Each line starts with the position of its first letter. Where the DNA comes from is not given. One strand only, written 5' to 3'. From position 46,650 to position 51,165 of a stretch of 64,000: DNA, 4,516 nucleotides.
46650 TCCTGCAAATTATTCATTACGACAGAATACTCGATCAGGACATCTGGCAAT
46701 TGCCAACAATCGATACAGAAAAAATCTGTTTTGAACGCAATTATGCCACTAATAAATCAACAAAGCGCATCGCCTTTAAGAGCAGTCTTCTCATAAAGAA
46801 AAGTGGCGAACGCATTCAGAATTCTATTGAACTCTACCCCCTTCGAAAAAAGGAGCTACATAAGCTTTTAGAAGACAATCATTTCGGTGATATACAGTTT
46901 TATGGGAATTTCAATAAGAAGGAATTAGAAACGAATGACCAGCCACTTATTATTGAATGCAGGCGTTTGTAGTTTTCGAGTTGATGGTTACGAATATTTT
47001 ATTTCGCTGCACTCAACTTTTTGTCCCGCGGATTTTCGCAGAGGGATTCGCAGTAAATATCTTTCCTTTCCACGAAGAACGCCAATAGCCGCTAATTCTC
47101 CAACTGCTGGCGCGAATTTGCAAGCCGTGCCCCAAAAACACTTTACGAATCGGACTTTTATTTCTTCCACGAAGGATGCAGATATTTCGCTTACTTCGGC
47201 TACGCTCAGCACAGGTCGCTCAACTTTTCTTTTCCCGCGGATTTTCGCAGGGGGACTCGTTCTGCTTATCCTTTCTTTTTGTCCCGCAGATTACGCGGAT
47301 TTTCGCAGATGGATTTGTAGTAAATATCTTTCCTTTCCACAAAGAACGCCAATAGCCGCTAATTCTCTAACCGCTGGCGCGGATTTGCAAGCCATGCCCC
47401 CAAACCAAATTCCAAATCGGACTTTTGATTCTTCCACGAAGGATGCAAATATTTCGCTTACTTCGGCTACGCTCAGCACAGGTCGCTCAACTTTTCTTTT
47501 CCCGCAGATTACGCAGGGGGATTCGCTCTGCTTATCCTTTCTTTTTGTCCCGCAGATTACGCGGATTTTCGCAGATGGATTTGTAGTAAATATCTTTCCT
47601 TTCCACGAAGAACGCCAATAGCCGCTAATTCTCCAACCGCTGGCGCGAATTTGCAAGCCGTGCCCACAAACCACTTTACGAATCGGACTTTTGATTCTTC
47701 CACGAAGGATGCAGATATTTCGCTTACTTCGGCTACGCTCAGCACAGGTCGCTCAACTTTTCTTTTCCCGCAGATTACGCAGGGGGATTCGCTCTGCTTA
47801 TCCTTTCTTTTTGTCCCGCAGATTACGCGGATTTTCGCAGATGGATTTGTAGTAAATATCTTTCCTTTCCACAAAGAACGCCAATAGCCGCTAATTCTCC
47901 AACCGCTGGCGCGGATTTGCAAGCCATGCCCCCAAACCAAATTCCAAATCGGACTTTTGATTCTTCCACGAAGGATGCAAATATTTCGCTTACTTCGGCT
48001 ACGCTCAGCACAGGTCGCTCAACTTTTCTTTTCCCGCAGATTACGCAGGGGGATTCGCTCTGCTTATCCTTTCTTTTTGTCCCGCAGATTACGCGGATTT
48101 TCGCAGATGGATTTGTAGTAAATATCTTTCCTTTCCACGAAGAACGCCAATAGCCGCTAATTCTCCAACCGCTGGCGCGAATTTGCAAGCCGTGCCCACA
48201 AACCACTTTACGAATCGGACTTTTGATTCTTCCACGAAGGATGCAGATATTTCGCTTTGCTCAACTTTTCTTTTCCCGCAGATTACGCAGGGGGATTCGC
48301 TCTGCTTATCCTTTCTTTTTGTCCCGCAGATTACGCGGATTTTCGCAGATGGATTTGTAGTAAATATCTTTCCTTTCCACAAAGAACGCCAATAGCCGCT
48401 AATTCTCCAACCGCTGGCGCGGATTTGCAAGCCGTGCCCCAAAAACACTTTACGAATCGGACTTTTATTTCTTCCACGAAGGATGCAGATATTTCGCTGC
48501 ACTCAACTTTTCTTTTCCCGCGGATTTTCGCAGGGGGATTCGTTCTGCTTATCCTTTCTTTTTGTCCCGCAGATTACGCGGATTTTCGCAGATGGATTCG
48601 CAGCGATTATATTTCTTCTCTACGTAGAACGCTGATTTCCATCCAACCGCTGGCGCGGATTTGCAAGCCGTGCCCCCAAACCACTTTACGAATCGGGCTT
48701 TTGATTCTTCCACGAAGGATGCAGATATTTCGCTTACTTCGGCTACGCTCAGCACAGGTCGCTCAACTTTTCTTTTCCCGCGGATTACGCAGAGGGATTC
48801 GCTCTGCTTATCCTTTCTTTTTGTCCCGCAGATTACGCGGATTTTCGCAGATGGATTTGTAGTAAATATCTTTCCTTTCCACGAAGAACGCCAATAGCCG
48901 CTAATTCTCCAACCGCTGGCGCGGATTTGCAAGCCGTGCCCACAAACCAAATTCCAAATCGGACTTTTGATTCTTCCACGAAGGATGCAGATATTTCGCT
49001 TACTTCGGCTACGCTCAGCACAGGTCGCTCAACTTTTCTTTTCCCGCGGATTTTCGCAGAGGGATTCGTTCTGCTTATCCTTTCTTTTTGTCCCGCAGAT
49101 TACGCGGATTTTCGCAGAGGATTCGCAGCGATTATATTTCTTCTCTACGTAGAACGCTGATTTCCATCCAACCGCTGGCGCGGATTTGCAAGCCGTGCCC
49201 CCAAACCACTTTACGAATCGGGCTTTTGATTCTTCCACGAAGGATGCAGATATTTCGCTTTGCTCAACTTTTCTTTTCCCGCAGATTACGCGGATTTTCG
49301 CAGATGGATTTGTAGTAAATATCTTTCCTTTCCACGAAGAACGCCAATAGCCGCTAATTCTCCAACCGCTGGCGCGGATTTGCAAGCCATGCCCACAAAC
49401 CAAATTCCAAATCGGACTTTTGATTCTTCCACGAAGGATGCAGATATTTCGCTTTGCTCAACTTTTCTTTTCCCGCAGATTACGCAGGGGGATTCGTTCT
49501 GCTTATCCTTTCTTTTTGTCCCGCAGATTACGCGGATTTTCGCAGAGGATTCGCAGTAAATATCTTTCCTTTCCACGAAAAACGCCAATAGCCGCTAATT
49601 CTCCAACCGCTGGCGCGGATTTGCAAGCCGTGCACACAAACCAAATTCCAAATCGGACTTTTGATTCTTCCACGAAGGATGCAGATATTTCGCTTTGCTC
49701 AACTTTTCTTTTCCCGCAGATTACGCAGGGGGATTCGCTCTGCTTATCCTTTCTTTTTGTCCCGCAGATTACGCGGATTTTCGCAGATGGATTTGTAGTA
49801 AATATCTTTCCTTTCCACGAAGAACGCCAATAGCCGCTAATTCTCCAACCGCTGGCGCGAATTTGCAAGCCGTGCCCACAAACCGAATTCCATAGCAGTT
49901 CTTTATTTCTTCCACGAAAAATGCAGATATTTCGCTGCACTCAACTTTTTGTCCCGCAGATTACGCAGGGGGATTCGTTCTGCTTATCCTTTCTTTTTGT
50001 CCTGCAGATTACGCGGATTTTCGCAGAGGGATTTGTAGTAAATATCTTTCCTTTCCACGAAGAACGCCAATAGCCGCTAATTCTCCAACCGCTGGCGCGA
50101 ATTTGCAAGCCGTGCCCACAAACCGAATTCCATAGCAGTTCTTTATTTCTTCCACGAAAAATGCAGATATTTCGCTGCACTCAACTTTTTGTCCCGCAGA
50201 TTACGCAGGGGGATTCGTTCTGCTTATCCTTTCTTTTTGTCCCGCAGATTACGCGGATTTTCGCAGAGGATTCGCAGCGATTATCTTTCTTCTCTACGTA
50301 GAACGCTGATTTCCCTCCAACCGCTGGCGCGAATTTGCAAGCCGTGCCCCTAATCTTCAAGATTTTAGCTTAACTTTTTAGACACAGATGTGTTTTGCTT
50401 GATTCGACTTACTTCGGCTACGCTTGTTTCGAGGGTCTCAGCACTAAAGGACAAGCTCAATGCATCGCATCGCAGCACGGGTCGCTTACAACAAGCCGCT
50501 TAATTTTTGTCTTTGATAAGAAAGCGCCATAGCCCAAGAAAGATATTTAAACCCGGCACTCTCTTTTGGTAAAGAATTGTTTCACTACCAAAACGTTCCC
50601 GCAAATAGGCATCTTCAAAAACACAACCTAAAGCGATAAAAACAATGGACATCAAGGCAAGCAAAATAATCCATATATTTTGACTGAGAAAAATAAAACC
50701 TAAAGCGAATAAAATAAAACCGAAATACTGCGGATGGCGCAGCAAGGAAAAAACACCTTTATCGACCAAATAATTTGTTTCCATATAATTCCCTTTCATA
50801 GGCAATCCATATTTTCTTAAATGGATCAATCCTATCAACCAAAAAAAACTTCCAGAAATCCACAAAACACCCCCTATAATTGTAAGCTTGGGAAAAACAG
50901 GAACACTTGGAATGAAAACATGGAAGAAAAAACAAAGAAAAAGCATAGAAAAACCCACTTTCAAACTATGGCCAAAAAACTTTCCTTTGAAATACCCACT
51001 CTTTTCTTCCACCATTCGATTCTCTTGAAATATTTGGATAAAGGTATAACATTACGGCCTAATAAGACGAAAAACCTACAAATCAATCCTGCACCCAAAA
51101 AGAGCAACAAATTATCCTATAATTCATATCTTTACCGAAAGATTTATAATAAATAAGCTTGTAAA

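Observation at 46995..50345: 3.4-kb satellite-like array with higher-order repeat structure in a bacterial chromosome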

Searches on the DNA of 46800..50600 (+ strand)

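Call 6: search_rna_families(source=window, start=46800, end=50600, threshold=evalue, max_evalue=10)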
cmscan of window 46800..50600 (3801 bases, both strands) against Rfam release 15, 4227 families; matches with E-value up to 10: 0.
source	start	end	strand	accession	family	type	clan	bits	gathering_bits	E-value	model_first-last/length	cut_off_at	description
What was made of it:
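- No Rfam family matches even at E up to 10 (call 6).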

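Call 62: search_dna_similar(query=window:47486-48017:+, collection=plasmids, mode=distant, max_rows=10)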
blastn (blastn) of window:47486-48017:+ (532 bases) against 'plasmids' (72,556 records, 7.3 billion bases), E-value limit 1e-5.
No match.

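Call 63: search_dna_similar(query=window:47486-48017:+, collection=phages, mode=distant, max_rows=10)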
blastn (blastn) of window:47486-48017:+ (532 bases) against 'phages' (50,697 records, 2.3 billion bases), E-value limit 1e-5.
No match.
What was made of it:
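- Tried and rejected: The unit has no match in plasmid or phage records (calls 62, 63).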

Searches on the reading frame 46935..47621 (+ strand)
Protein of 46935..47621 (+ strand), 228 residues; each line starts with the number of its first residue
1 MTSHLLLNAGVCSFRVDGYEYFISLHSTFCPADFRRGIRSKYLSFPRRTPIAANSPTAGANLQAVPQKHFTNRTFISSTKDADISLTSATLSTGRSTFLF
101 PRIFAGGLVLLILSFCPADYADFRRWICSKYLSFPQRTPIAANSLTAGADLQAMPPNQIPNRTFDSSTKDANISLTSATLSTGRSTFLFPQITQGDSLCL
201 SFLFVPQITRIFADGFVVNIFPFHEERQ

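Call 53: find_homologous_proteins(query=window:46935-47621:+, max_evalue=0.001)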
Query window:46935-47621:+ (228 aa): 4 proteins with E <= 0.001 among 3366 candidates.
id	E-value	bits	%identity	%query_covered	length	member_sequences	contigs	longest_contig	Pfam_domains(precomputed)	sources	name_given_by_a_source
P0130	4.8e-156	535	64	86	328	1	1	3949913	-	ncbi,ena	-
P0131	1.2e-147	507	100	100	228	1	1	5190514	-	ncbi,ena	-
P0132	3.8e-128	443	84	86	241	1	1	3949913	-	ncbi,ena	-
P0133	5.0e-79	283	77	60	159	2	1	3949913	-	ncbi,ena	-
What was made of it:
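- The ORF products have no Pfam domain and no homologue outside this species' arrays (call 53).
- Tried and rejected: The translated array ORF finds only the same species (call 53).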

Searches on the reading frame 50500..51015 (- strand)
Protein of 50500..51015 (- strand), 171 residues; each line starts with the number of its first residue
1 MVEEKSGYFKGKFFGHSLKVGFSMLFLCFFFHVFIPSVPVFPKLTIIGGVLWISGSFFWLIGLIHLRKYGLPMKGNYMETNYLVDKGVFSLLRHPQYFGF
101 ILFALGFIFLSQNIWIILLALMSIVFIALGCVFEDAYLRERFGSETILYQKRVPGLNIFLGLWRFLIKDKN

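Call 10: search_protein_families(library=pfam, proteins=[window:50500-51015:-])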
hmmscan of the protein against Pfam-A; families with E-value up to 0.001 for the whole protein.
window:50500-51015:- (171 aa): 3 families
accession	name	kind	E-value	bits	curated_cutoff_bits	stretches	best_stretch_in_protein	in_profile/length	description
PF04191.18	PEMT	-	1.4e-11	45.2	25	1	46-144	4-104/105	Phospholipid methyltransferase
PF04140.19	ICMT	-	1.1e-07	32.6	24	1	79-130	31-82/95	Isoprenylcysteine carboxyl methyltransferase (ICMT) family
PF06966.17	DUF1295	-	7.8e-07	29.2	20.4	1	38-133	114-207/235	Protein of unknown function (DUF1295)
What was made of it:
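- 50500..51015 (-): Converging flanking gene: PEMT/ICMT-family membrane methyltransferase (171 aa). Pfam PEMT E 1.4e-11, ICMT E 1.1e-7 (call 10).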

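Call 22: list_cluster_members(proteins=[P0001, window:50500-51015:-, window:43695-46211:+])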
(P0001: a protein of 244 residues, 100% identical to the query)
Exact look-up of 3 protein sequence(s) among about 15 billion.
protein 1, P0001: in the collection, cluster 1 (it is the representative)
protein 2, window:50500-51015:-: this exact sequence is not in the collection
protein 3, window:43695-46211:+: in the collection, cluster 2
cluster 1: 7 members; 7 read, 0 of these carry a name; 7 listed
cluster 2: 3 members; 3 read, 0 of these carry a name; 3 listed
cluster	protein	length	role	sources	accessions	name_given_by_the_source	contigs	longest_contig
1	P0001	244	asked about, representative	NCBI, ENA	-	-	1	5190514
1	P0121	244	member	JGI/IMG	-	-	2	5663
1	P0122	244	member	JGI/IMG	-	-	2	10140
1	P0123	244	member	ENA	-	-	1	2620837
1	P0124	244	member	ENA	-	-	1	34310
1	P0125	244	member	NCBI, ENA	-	-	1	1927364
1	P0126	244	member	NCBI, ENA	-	-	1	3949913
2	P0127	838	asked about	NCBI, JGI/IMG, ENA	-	-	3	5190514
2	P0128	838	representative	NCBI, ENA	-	-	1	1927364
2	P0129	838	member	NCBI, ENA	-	-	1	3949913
